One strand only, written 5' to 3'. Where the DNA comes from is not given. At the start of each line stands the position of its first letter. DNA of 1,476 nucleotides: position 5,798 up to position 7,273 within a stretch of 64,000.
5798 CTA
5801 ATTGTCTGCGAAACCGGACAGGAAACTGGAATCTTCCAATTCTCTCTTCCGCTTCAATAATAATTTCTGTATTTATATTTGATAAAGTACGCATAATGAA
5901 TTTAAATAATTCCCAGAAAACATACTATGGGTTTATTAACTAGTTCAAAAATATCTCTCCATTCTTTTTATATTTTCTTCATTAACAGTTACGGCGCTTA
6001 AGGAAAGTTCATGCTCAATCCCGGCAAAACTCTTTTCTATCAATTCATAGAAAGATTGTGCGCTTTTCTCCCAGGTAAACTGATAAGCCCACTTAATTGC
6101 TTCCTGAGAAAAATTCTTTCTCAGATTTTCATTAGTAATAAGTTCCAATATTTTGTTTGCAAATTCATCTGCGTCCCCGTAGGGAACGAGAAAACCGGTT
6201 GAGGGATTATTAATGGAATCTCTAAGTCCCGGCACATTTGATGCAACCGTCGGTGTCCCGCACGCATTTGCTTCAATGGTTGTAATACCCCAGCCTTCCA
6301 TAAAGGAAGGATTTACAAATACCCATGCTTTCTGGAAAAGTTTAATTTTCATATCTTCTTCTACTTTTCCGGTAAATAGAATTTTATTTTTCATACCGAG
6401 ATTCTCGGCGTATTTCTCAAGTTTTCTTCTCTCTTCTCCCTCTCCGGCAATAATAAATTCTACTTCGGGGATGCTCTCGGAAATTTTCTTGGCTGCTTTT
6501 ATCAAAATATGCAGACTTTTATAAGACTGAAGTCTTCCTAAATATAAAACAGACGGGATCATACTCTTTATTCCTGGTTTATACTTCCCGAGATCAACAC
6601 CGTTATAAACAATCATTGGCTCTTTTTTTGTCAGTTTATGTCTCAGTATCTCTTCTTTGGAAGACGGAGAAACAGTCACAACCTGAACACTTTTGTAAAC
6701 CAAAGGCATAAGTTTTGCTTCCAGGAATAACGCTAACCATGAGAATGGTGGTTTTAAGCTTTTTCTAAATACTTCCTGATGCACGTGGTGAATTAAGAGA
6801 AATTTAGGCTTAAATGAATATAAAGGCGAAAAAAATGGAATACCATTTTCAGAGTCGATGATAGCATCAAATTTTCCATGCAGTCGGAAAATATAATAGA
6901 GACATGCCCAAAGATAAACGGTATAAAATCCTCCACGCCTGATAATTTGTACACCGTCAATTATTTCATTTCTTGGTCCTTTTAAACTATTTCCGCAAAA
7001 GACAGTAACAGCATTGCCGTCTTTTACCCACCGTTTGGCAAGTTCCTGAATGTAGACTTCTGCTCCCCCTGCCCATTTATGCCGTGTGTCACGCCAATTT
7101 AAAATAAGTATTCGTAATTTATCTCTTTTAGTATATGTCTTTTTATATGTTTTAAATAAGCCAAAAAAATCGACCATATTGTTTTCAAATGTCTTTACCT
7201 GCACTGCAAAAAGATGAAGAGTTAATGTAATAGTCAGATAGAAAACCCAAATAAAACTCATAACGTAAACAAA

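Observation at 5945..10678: Single 1577-aa polypeptide fusing a Dpm1-like GT2, a processive QxxRW GT2, a Wzx-like flippase and a GT4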

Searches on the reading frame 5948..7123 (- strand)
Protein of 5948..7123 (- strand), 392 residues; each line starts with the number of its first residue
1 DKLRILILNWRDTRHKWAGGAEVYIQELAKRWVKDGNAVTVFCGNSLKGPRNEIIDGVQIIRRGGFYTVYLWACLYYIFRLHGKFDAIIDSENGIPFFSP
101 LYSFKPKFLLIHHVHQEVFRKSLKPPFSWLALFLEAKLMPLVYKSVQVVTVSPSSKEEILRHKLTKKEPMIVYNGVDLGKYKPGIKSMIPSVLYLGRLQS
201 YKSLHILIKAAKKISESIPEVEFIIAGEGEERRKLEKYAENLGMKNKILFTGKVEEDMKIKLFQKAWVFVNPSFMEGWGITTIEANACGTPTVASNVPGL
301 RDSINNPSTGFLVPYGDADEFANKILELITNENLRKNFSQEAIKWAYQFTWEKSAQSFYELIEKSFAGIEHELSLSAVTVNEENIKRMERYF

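Call 79: search_protein_families(library=ncbifam, proteins=[window:5948-7123:-], max_evalue=1)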
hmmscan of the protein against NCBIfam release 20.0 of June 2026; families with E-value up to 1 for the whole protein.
window:5948-7123:- (392 aa): 52 families (the best 25 are shown)
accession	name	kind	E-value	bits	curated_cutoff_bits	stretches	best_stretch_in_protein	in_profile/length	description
TIGR03449.1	mycothiol_MshA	equivalog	4.4e-35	121.4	462.5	1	164-362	185-400/406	D-inositol-3-phosphate glycosyltransferase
TIGR03999.1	thiol_BshA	equivalog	1.6e-27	96.4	273.7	1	143-362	143-370/375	N-acetyl-alpha-D-glucosaminyl L-malate synthase BshA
NF041876.1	EPS_EpsE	equivalog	8e-27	94.5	400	1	181-356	206-387/389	exopolysaccharide biosynthesis GT4 family glycosyltransferase EpsE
TIGR02149.1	glgA_Coryne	subfamily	2.1e-24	86.4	302.4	1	147-364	147-389/391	glycogen synthase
TIGR03088.1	stp2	hypoth_equivalog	3.7e-24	85.5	409.05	1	164-364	157-372/374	TIGR03088 family PEP-CTERM/XrtA system glycosyltransferase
NF050056.1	ProtGlycPglH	equivalog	5.6e-24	84.9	600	1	141-363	133-351/354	GalNAc-alpha-(1->4)-GalNAc-alpha-(1->3)-diNAcBac-PP-undecaprenol alpha-1,4-N-acetyl-D-galactosaminyltransferase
NF041010.1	glycosy_Agl16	equivalog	2.4e-23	82.6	575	1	19-364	15-350/352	glycosylation protein Agl16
NF038295.1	EPS_HpsP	equivalog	4.2e-21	75.4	550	1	183-358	201-380/388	hormogonium polysaccharide biosynthesis glycosyltransferase HpsP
TIGR04063.1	stp3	hypoth_equivalog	2e-20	73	442.05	1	147-361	160-391/397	TIGR04063 family PEP-CTERM/XrtA system glycosyltransferase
TIGR04047.1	MSMEG_0565_glyc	hypoth_equivalog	2.7e-20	72.8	259.85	1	145-359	139-368/373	MSMEG_0565 family glycosyltransferase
NF050063.1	ProtGlycPglJ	equivalog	3.5e-20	72.5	500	1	133-357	132-358/363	N-acetylgalactosamine-N,N'-diacetylbacillosaminyl-diphospho-undecaprenol 4-alpha-N-acetylgalactosaminyltransferase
TIGR04157.1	glyco_rSAM_CFB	subfamily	2.1e-19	69.8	400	1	192-342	230-385/406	TIGR04157 family glycosyltransferase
NF038229.1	Glyco4_Geo_Pelo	equivalog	1.3e-18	67.1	400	1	148-364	113-335/338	GPMC system family 4 glycosyltransferase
NF046085.1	XrtY_assoc_Gly1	equivalog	2e-18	66.4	400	1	146-360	162-379/387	XrtY-associated glycosyltransferase XYAG1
TIGR02095.1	glgA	subfamily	3.6e-18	65.5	328.45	1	188-363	293-475/477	glycogen/starch synthase, ADP-glucose type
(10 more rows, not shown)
